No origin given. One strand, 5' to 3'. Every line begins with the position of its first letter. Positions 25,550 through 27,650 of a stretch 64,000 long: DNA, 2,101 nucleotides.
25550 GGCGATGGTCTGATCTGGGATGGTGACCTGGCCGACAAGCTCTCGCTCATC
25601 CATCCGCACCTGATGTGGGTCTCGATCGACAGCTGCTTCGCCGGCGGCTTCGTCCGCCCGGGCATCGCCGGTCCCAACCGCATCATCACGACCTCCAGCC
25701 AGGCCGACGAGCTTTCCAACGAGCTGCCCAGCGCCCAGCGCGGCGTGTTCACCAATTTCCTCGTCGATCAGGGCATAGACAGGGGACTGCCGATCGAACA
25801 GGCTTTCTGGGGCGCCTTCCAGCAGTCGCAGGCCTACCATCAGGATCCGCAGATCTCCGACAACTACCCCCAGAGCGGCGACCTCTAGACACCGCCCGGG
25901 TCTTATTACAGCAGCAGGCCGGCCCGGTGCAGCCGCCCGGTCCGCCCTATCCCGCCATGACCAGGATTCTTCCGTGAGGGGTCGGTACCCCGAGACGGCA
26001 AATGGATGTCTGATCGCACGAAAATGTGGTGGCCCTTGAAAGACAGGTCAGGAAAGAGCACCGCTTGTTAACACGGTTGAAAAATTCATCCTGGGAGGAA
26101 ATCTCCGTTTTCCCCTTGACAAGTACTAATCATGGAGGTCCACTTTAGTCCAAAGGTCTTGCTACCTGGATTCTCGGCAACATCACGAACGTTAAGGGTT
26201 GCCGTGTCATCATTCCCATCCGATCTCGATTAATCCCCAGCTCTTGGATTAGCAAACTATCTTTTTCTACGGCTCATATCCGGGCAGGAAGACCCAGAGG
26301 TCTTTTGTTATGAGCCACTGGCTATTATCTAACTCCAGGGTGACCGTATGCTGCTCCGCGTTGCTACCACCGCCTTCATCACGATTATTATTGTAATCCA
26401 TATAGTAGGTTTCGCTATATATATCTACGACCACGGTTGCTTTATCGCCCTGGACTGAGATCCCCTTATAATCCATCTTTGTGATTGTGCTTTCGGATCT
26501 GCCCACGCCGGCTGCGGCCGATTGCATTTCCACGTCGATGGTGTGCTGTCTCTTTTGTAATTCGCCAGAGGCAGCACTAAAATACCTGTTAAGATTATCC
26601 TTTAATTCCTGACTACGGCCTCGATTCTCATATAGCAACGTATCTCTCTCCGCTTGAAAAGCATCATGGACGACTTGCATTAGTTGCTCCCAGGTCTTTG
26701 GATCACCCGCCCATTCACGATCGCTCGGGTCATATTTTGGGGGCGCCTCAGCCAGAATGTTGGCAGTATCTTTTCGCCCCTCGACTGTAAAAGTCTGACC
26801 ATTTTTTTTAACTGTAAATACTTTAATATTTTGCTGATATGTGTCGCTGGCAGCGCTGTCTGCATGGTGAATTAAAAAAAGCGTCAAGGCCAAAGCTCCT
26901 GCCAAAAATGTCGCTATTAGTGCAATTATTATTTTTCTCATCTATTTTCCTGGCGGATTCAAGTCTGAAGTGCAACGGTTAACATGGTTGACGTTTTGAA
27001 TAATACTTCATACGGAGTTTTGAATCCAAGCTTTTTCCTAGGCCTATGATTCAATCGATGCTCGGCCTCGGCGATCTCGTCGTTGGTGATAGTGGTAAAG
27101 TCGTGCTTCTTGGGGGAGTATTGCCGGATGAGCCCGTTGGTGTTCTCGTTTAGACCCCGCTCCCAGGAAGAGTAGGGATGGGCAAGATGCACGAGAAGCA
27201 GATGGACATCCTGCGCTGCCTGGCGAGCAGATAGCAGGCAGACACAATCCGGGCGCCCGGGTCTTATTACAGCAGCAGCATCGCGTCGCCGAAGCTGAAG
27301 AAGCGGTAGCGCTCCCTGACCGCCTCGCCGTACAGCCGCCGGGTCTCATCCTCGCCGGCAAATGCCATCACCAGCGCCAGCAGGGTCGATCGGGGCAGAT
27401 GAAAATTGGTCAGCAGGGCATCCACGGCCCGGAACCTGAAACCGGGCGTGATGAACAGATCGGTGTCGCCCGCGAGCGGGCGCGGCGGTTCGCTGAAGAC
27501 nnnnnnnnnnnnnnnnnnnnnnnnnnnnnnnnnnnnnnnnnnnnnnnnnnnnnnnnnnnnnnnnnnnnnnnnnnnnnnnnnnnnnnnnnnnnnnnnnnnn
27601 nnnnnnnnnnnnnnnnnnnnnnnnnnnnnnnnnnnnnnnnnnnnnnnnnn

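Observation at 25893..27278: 1.34-kb lower-GC insertion flanked by 25-bp direct repeats that duplicate the 3' end of queA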

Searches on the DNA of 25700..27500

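Call 47: search_rna_families(source=window, start=25700, end=27500, threshold=evalue, max_evalue=1)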
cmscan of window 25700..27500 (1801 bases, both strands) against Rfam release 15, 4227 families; matches with E-value up to 1: 0.
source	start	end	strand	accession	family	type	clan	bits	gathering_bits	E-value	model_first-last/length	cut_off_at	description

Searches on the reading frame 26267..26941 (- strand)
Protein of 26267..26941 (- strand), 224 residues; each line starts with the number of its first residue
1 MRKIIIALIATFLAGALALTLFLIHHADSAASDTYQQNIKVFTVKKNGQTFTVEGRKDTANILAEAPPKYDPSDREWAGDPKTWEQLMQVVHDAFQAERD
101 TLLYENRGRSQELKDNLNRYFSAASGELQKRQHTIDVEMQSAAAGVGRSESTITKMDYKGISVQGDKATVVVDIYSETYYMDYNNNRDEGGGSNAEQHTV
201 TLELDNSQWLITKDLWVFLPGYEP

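Call 7: search_protein_families(library=pfam, proteins=[window:26267-26941:-], max_evalue=0.01)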
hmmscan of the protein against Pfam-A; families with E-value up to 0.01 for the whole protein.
window:26267-26941:- (224 aa): 0 families

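Call 15: find_encoding_contigs(protein=window:26267-26941:-, flank=6000, max_places=10)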
Protein window:26267-26941:- (224 aa): 12 contigs read that carry it; 10 places shown.
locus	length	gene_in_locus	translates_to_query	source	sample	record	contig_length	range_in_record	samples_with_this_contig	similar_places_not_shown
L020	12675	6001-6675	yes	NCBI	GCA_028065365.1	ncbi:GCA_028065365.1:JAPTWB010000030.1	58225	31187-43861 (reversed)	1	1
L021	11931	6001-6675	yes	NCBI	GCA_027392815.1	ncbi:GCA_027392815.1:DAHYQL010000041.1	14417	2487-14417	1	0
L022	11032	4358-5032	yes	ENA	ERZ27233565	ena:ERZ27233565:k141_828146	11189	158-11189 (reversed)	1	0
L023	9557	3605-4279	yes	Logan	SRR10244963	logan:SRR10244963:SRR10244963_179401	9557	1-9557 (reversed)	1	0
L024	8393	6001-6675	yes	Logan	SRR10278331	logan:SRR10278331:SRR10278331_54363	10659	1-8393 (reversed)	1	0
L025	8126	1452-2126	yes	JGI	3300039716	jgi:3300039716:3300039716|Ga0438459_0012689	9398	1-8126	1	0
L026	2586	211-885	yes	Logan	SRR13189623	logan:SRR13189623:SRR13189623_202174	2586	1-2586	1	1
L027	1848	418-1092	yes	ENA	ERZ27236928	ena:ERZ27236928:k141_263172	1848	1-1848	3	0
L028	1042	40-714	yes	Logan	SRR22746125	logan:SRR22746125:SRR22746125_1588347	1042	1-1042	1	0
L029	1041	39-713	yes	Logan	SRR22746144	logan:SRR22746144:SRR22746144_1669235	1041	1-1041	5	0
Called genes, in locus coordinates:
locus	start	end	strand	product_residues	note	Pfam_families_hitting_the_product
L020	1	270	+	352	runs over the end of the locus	PF05496:RuvB_N, PF00004:AAA, PF07728:AAA_5, PF17864:AAA_lid_4, PF05491:WHD_RuvB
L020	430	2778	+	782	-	PF03176:MMPL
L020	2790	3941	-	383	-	PF11258:DUF3048, PF17479:DUF3048_C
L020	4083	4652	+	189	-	PF02677:QueH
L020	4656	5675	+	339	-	PF02547:Queuosine_synth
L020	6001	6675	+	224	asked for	-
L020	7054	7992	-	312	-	PF00656:Peptidase_C14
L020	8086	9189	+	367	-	PF01702:TGT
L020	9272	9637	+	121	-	PF02699:YajC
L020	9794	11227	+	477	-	PF21760:SecD_1st, PF22599:SecDF_P1_head, PF03176:MMPL (weak), PF02355:SecD_SecF_C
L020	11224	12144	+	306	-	PF07549:Sec_GG, PF02355:SecD_SecF_C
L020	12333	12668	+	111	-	-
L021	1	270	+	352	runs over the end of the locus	PF05496:RuvB_N, PF00004:AAA, PF07728:AAA_5, PF17864:AAA_lid_4, PF05491:WHD_RuvB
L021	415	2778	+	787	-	PF03176:MMPL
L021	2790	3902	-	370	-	PF11258:DUF3048, PF17479:DUF3048_C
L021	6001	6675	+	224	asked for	-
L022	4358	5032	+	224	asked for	-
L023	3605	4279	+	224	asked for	-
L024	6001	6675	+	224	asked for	-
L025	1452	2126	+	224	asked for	-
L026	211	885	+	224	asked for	-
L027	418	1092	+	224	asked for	-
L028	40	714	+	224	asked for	-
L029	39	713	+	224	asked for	-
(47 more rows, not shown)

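Call 19: find_homologous_proteins(query=window:26270-26941:-)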
Query window:26270-26941:- (224 aa): 6 proteins with E <= 0.001 among 326 candidates.
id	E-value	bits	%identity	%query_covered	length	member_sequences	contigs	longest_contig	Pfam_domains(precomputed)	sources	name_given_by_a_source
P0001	1.9e-141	487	97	100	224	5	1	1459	-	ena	-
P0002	2.3e-80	287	60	93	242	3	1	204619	-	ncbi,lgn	-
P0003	2.2e-73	264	56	100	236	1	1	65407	-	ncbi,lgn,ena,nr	ncbi:MAG: hypothetical protein M1539_04980 [Actinobacteria bacterium]|nr:hypothetical protein [Actin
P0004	4.9e-66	240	53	100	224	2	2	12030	-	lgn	-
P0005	3.4e-48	182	85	41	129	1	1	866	-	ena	-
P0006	1.5e-40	157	42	100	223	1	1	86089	-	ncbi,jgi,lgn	ncbi:MAG TPA: hypothetical protein VGK02_04130 [Candidatus Aquicultor sp.]|jgi:uncharacterized prote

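Call 20: find_encoding_contigs(protein=P0002, flank=6000, max_places=3)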
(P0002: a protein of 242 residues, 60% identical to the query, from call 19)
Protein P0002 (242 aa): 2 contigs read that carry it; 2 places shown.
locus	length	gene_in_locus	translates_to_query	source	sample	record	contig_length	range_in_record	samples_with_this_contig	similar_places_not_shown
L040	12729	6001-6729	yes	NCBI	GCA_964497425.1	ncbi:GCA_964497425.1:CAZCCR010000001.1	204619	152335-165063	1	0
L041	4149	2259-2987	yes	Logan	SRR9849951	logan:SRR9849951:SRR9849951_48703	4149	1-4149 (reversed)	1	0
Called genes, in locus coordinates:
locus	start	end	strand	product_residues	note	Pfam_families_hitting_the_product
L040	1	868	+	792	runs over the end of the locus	PF04932:Wzy_C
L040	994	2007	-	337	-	PF01073:3Beta_HSD, PF01370:Epimerase, PF02719:Polysacc_synt_2, PF04321:RmlD_sub_bind, PF07993:NAD_binding_4, PF13460:NAD_binding_10, PF16363:GDP_Man_Dehyd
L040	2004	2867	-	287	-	PF01370:Epimerase, PF04321:RmlD_sub_bind, PF02719:Polysacc_synt_2 (weak), PF16363:GDP_Man_Dehyd, PF01073:3Beta_HSD (weak)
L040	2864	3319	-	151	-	PF00908:dTDP_sugar_isom, PF14667:Polysacc_synt_C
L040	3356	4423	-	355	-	PF00483:NTP_transferase, PF12804:NTP_transf_3, PF25087:GMPPB_C (faint), PF25084:LbH_EIF2B (faint), PF00132:Hexapep (faint)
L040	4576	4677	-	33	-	-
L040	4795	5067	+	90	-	PF02604:PhdYeFM_antitox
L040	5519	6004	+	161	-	PF05598:DUF772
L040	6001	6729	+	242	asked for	-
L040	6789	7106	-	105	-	PF00520:Ion_trans (weak), PF07885:Ion_trans_2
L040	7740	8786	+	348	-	PF08450:SGL (faint), PF25174:Beta-prop_THOC3 (weak)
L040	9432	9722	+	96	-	PF13473:Cupredoxin_1, PF00127:Copper-bind (weak)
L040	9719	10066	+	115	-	-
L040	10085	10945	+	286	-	PF02687:FtsX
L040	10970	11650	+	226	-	PF00005:ABC_tran, PF13304:AAA_21 (faint)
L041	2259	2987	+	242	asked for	-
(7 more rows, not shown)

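Call 21: find_encoding_contigs(protein=P0003, flank=6000, max_places=3)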
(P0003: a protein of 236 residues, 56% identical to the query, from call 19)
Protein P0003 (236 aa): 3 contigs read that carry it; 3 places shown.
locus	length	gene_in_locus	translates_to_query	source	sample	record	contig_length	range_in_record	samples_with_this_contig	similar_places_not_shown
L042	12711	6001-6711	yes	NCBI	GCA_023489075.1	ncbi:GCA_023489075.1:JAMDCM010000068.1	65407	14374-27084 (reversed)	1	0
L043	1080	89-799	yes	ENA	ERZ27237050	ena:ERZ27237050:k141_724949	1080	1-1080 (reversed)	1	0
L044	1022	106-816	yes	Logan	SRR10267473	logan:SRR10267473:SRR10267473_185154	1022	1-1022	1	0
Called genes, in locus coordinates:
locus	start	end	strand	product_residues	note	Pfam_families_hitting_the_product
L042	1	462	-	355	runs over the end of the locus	PF00483:NTP_transferase, PF12804:NTP_transf_3, PF25084:LbH_EIF2B (weak), PF00132:Hexapep (faint), PF25087:GMPPB_C (weak)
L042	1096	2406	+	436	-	-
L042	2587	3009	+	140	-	-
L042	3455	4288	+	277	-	-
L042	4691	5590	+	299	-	PF13560:HTH_31, PF01381:HTH_3, PF12844:HTH_19, PF13443:HTH_26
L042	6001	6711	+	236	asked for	-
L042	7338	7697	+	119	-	-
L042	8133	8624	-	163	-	PF10543:ORF6N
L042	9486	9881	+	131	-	-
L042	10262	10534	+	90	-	PF02604:PhdYeFM_antitox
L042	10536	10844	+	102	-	PF05016:ParE_toxin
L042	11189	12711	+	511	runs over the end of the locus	PF07676:PD40 (faint)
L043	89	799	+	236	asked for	-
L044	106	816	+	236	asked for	-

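Call 22: find_encoding_contigs(protein=P0004, flank=6000, max_places=3)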
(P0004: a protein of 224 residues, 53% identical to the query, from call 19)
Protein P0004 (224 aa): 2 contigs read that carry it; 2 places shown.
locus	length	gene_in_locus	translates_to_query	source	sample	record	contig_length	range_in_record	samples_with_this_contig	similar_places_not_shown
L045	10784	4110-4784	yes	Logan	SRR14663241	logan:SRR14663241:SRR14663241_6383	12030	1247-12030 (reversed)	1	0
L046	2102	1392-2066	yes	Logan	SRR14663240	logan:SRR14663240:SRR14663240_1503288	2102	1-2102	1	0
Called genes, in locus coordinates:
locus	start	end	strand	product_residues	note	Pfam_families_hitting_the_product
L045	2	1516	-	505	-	?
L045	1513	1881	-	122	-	PF13560:HTH_31 (weak), PF01381:HTH_3 (weak)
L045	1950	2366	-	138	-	PF13470:PIN_3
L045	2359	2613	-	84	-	PF01402:RHH_1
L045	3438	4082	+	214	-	PF12671:Amidase_6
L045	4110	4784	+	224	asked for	-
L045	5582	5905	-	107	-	-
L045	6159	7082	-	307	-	PF19519:DUF6051 (weak)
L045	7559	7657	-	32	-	-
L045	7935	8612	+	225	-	-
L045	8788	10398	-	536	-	-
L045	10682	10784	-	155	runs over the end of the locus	PF00376:MerR, PF13411:MerR_1, PF13591:MerR_2 (weak)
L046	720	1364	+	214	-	PF12671:Amidase_6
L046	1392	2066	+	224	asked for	-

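Call 23: find_encoding_contigs(protein=P0006, flank=6000, max_places=3)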
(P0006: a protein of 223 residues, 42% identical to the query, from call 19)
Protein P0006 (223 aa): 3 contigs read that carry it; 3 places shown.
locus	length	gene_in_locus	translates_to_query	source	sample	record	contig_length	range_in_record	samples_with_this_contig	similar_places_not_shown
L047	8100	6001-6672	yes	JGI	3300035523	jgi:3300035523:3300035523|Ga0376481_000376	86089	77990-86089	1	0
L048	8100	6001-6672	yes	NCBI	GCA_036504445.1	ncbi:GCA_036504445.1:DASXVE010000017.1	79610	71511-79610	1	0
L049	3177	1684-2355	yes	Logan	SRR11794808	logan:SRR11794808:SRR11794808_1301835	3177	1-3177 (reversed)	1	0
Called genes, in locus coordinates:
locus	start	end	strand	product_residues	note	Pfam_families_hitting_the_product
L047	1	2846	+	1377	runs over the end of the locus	PF01590:GAF, PF13185:GAF_2, PF13492:GAF_3, PF01590:GAF, PF13185:GAF_2, PF13185:GAF_2, PF01590:GAF, PF13185:GAF_2, +8 more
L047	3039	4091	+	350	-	PF00535:Glycos_transf_2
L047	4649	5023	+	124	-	PF00196:GerE, PF02796:HTH_7 (faint), PF08220:HTH_DeoR (faint), PF08279:HTH_11 (faint), PF12840:HTH_20 (faint), PF08281:Sigma70_r4_2 (weak), PF00196:GerE, PF01022:HTH_5 (weak), +7 more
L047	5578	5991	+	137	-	PF12671:Amidase_6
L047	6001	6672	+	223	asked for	-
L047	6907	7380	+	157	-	-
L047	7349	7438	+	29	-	-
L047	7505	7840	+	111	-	PF01527:HTH_Tnp_1, PF13518:HTH_28 (faint)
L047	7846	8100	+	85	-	?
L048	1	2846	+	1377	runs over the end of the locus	PF01590:GAF, PF13185:GAF_2, PF13492:GAF_3, PF01590:GAF, PF13185:GAF_2, PF13185:GAF_2, PF01590:GAF, PF13185:GAF_2, +8 more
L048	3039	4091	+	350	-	PF00535:Glycos_transf_2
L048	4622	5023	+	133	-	PF00196:GerE, PF02796:HTH_7 (faint), PF04545:Sigma70_r4 (faint), PF04967:HTH_10 (faint), PF13384:HTH_23 (faint), PF00196:GerE, PF08281:Sigma70_r4_2 (weak), PF01022:HTH_5 (weak), +7 more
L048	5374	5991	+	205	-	PF12671:Amidase_6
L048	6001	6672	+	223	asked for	-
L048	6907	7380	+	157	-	-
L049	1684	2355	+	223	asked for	-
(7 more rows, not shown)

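Call 35: find_encoding_contigs(protein=P0001, flank=6000, max_places=6)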
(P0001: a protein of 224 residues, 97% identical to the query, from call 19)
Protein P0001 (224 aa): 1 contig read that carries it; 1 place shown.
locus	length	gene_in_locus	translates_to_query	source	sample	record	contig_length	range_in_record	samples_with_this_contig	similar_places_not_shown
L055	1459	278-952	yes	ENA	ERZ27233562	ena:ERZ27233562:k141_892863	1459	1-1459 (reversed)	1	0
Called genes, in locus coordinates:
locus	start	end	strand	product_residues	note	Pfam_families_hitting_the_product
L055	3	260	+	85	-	?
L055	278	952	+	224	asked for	-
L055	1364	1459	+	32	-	?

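Call 49: search_protein_families(library=pfam, proteins=[L045:3438-4082:+], max_evalue=0.01)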
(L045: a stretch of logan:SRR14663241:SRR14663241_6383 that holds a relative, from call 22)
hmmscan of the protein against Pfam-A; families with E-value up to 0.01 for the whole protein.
L045:3438-4082:+ (214 aa): 1 family
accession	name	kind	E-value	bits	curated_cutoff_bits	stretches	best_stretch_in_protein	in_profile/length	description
PF12671.13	Amidase_6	-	2.2e-14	54.3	23.2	1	27-199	2-157/163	Putative amidase domain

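Call 61: predict_structure(alignment_id=A1)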
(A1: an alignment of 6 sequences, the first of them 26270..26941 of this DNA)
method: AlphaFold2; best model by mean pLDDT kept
length: 224 residues; sequences in the alignment: 6
mean_pLDDT: 78.0   pTM: 0.68
mean pLDDT of the five models: 78.0, 76.6, 76.6, 76.1, 75.3
residues with pLDDT >= 90: 118; 70-90: 39; 50-70: 21; < 50: 46
segments of 3 or more residues with pLDDT < 50: 1-38, 57-63
pLDDT, mean of each block of 10 residues (from residue 1): 39 36 32 40 65 52 62 93 97 97 87 94 92 86 83 97 97 96 92 94 95 93 75
secondary structure, 60 per line:
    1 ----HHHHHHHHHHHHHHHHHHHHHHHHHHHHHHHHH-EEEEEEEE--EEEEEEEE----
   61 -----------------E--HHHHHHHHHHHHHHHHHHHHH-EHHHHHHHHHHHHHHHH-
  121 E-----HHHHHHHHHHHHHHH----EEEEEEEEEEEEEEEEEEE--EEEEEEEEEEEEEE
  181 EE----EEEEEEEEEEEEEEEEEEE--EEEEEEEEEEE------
elements in order: H5-37 E39-46 E49-56 H81-101 H104-119 H127-141 E146-164 E167-182 E187-205 E208-218

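Call 63: fold_search(model_id=the predicted structure, library=pdb)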
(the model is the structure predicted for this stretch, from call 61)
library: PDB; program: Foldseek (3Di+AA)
matches with E <= 10: 1023; with E <= 0.001: 13
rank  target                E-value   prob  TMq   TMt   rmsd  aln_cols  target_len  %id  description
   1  5d9r                  1.1e-05  1.00  0.46  0.74   7.0       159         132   15  Crystal structure of a conserved domain in the intermembrane space region of the plastid division protein ARC6 (released 2015-11-11)
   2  5had                  2.0e-05  1.00  0.47  0.75   3.4       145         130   14  Crystal structure of intermembrane space region of chloroplast protein ARC6 (released 2017-01-18)
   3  9eoy_B                1.5e-04  1.00  0.37  0.57   6.4       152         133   10  Structure of Thr354Asn, Glu355Gln, Thr412Asn, Ile414Met, Ile464His, and Phe467Met mutant human CaMKII alpha hub bound  (released 2024-09-25)
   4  8t15_A                3.0e-04  1.00  0.27  0.40   8.9       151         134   14  Cryo-EM structure of dodecameric hub domain of CaMKII alpha (released 2024-06-12)
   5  3qk9_B                4.0e-04  1.00  0.43  0.53   4.8       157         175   10  Yeast Tim44 C-terminal domain complexed with Cymal-3 (released 2011-03-09)
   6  6of8_F                4.0e-04  1.00  0.36  0.57   6.0       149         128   11  Structure of Thr354Asn, Glu355Gln, Thr412Asn, Ile414Met, Ile464His, and Phe467Met mutant human CamKII-alpha hub domain (released 2019-04-17)
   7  9e9c_d                4.2e-04  1.00  0.34  0.32   5.3       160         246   11  Mouse mitoribosome large subunit assembly intermediate bound to NSUN4, METRF4, GTPBP7, GTPBP10 and the MALSU1-L0R8F8-m (released 2025-08-06)
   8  6jzf_B                5.0e-04  1.00  0.44  0.64   3.6       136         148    7  Structure of the intermembrane space region of PARC6 (released 2020-05-06)
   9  8uso_A                5.0e-04  1.00  0.36  0.21  10.1       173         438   12  Full-length human CaMKII delta holoenzyme (released 2024-03-27)
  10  8t17_A                6.3e-04  1.00  0.35  0.52   6.7       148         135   11  Cryo-EM structure of tetradecameric hub domain of CaMKII beta (released 2024-06-12)
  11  6iqt_D                7.9e-04  1.00  0.43  0.66   3.8       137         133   12  Crystal Structure of CagV, a VirB8 homolog of T4SS from Helicobacter pylori Strain 26695 (released 2019-11-13)
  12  8uso_B                8.4e-04  1.00  0.36  0.21   9.9       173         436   10  Full-length human CaMKII delta holoenzyme (released 2024-03-27)
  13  6jzn_A                8.9e-04  1.00  0.45  0.72   3.7       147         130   10  Structure of the intermembrane space region of PARC6-PDV1 (released 2020-05-06)
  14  7rec_D                1.1e-03  1.00  0.34  0.55   6.5       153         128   10  Structure of Thr354Asn, Glu355Gln, Thr412Asn, Ile414Met, Ile464His, and Phe467Met mutant human CaMKII alpha hub bound  (released 2021-07-21)
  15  2cw9                  1.1e-03  1.00  0.34  0.41  10.6       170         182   11  Crystal structure of human Tim44 C-terminal domain (released 2005-12-17)
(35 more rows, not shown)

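Call 70: find_related_loci(query=A1, collection=viral_contigs, flank=5000)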
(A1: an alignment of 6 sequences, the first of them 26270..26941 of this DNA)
Query A1 (224 aa) in viral_contigs; peptide patterns used: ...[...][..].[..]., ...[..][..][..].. (x = any residue, [..] = any of these).
16 stretches matched a pattern, but none encodes a relative of the query by tblastn (E <= 1e-3).

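Call 71: search_dna_similar(query=window:26270-26941:-, collection=plasmids, mode=protein, max_evalue=0.001, max_rows=8)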
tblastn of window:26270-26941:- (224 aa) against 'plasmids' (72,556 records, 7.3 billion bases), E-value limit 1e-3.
No match.

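Call 72: search_protein_families(library=ncbifam, proteins=[window:26270-26941:-], max_evalue=0.01)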
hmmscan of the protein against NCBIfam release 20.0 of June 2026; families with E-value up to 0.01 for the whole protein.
window:26270-26941:- (224 aa): 0 families
